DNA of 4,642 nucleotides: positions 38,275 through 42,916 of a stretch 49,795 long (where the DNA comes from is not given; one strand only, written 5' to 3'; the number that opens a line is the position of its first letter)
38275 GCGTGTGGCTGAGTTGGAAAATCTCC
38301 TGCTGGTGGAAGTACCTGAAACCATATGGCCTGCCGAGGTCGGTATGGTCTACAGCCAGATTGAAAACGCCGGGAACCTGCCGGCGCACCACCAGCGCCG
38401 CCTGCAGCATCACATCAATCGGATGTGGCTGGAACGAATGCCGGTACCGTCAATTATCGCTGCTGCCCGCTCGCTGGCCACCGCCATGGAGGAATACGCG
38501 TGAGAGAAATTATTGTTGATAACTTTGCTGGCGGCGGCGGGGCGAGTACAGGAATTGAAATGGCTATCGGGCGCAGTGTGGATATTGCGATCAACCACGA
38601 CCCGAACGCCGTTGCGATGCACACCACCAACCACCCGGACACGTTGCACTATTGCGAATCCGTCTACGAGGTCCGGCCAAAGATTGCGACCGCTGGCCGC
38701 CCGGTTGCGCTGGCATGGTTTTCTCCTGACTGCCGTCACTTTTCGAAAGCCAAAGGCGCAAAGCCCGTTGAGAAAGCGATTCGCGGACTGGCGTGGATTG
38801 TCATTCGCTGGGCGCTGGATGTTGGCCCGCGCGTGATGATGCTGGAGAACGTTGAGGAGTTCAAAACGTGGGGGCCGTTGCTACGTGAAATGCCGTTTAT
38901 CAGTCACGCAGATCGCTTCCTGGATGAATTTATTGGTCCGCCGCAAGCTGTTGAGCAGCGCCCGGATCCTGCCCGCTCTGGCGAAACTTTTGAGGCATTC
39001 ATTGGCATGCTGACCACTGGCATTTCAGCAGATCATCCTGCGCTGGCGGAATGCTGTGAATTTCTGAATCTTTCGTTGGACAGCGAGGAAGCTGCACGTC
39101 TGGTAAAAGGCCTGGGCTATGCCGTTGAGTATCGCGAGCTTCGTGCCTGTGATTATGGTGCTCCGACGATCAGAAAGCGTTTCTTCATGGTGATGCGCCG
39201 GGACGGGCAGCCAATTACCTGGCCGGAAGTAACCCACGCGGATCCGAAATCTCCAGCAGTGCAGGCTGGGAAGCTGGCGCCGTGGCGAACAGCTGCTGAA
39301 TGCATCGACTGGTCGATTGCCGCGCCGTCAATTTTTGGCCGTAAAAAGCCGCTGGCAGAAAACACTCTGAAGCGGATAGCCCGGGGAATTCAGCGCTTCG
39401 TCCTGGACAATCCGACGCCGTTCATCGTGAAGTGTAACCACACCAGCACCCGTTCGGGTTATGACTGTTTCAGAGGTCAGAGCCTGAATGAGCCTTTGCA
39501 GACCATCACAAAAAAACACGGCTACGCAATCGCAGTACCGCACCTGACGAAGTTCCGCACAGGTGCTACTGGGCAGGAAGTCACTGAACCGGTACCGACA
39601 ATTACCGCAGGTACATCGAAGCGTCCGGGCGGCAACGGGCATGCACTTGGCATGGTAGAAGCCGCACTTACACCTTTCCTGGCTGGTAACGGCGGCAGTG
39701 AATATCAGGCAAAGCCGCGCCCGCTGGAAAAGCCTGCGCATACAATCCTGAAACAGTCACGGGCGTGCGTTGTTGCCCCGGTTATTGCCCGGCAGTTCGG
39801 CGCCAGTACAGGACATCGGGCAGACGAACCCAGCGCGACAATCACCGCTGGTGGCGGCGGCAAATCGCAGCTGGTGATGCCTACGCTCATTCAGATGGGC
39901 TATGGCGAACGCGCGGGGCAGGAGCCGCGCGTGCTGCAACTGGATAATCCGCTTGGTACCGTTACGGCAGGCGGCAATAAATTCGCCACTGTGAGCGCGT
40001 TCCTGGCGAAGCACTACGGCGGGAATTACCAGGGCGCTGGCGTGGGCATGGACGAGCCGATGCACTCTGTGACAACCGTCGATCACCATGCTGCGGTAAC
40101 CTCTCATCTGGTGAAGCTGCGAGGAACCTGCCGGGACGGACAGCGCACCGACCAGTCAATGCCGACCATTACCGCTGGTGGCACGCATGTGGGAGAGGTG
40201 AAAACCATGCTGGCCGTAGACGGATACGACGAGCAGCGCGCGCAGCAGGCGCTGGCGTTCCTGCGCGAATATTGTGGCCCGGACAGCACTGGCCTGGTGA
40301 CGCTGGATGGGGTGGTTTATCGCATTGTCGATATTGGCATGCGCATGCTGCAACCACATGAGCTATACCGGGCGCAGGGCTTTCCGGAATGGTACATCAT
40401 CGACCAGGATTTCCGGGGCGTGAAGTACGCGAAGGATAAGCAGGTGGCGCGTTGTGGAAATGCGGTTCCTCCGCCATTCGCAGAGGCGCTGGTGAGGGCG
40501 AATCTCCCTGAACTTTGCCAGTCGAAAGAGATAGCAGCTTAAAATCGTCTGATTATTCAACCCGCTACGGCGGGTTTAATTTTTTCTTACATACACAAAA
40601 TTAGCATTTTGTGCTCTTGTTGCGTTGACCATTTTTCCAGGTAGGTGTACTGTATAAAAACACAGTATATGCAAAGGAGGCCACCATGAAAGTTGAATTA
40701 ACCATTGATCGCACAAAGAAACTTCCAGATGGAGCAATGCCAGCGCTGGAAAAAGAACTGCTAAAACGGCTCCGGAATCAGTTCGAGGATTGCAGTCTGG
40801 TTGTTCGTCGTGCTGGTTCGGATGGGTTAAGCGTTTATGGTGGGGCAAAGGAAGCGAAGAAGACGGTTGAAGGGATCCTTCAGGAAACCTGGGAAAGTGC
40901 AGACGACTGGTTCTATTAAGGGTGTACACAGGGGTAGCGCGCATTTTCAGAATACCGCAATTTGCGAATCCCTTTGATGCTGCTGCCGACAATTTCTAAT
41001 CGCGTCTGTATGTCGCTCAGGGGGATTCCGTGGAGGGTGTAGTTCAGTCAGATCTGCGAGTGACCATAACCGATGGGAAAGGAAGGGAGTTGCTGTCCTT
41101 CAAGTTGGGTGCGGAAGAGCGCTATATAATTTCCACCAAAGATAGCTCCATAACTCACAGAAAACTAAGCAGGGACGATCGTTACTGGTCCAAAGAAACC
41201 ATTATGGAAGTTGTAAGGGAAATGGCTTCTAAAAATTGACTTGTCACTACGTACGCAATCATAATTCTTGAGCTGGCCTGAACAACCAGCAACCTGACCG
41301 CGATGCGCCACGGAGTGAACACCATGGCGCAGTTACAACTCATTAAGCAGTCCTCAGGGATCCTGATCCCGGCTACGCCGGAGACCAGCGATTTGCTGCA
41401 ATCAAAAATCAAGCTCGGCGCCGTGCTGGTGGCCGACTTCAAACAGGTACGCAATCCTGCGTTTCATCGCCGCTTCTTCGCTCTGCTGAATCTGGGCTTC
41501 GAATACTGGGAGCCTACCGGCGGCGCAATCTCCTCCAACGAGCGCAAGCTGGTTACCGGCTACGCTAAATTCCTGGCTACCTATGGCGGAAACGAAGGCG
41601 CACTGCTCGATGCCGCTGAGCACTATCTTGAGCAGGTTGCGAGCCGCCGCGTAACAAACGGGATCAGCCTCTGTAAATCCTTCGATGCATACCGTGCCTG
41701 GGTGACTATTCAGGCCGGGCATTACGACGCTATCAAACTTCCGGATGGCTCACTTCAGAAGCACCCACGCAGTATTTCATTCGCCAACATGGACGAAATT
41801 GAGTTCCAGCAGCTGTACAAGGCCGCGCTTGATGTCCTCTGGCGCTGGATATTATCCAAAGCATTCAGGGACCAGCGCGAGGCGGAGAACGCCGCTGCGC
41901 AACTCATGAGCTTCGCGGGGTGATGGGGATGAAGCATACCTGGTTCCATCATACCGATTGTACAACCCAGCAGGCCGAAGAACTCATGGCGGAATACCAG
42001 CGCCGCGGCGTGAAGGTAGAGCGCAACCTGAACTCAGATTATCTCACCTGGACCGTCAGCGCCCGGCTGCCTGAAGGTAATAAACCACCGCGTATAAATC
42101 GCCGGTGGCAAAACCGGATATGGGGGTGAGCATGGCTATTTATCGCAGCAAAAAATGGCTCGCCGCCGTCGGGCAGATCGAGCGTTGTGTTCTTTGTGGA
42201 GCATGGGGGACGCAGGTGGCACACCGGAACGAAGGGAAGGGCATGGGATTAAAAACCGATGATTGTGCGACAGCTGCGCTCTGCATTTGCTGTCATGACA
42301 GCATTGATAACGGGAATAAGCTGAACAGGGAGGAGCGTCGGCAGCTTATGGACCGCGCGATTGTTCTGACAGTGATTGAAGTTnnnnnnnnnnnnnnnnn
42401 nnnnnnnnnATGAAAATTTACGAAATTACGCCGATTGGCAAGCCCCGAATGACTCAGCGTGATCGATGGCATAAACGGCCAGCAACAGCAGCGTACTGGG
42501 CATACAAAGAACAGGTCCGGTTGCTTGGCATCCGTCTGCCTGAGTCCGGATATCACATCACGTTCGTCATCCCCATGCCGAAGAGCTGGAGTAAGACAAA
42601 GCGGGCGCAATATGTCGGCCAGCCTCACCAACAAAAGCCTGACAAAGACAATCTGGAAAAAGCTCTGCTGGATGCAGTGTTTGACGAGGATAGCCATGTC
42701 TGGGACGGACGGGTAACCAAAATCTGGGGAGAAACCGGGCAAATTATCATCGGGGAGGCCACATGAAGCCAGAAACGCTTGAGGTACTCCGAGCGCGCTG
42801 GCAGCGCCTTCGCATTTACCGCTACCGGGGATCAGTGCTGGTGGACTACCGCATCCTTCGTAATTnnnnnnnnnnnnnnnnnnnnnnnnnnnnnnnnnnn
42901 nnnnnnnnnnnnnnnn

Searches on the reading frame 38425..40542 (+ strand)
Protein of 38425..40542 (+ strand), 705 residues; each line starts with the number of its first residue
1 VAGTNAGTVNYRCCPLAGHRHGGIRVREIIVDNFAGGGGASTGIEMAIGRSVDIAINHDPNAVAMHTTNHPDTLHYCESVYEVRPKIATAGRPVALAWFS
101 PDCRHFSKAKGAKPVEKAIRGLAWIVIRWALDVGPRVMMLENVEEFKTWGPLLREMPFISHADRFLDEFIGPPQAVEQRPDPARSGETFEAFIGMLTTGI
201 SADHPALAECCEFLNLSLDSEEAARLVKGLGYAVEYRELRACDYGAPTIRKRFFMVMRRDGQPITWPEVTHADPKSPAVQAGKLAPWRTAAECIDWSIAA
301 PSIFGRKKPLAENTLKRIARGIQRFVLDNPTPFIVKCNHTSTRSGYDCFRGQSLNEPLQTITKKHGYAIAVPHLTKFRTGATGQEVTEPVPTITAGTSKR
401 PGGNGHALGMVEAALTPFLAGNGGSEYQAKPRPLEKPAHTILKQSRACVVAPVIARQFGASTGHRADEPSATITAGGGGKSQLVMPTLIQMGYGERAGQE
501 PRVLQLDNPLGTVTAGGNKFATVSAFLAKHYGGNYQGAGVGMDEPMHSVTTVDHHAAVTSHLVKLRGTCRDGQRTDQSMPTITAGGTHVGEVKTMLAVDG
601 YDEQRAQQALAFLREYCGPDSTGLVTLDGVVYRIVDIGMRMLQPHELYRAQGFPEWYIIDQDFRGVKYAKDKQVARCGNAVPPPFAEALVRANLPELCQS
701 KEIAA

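Call 72: search_protein_families(library=pfam, proteins=[window:38425-40542:+], max_evalue=0.001)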
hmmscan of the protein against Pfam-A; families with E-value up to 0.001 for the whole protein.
window:38425-40542:+ (705 aa): 1 family
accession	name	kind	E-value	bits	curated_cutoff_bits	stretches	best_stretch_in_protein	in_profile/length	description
PF00145.23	DNA_methylase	-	3.9e-21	76.3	22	3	31-147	4-115/324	C-5 cytosine-specific DNA methylase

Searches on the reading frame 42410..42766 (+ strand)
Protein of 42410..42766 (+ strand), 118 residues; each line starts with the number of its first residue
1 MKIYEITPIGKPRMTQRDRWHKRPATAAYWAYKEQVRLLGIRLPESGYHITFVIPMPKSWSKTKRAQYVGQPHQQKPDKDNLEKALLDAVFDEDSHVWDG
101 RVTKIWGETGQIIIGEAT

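Call 3: search_protein_families(library=pfam, proteins=[window:42410-42766:+], max_evalue=0.01)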
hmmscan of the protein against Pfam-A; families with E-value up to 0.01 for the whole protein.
window:42410-42766:+ (118 aa): 1 family
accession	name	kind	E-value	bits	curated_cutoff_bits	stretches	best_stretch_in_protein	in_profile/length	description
PF05866.16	RusA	-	1.6e-13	51.8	22.8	1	14-114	6-121/124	Endodeoxyribonuclease RusA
